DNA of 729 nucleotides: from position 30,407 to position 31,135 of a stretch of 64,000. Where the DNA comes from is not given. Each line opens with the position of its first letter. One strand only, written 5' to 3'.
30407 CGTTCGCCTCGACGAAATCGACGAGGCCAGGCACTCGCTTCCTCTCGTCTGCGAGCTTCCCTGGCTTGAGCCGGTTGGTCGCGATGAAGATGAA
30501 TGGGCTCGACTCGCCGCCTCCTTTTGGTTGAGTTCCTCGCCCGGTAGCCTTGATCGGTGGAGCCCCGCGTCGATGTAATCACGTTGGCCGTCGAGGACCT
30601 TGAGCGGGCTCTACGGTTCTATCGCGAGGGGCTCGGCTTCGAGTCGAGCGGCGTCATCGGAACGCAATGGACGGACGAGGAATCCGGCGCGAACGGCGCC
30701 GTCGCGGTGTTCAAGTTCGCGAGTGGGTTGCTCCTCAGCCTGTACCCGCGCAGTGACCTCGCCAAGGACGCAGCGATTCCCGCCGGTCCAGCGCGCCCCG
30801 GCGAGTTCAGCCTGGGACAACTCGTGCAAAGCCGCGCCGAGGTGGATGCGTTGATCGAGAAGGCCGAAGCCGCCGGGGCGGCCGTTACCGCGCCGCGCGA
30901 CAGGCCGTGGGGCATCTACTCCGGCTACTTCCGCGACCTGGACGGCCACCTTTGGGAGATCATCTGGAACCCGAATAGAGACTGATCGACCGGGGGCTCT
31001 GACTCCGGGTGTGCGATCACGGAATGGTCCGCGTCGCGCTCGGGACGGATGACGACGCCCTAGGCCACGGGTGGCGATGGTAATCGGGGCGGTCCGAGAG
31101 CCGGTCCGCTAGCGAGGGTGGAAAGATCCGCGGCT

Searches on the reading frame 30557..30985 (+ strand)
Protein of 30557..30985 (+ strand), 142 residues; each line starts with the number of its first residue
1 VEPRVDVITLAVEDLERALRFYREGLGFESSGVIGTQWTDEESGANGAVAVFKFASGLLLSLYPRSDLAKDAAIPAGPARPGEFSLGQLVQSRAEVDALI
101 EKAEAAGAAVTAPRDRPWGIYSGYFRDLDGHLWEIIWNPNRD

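Call 11: search_protein_families(library=pfam, proteins=[window:30557-30985:+], max_evalue=0.01)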
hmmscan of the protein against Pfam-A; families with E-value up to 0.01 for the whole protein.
window:30557-30985:+ (142 aa): 5 families
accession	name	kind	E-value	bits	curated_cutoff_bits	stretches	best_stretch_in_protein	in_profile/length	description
PF00903.31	Glyoxalase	-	1e-15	58.6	20.6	1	4-135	1-121/121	Glyoxalase/Bleomycin resistance protein/Dioxygenase superfamily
PF18029.7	Glyoxalase_6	-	0.00018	22.6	23.6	1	8-135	2-105/106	Glyoxalase-like domain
PF22677.2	Ble-like_N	-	0.00026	21.1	24.5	1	10-29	7-26/41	Bleomycin resistance protein-like N-terminal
PF12681.13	Glyoxalase_2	-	0.0012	19.2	30.1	0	89-135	65-113/118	Glyoxalase-like domain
PF13669.12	Glyoxalase_4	-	0.0076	17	27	0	8-112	3-95/109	Glyoxalase/Bleomycin resistance protein/Dioxygenase superfamily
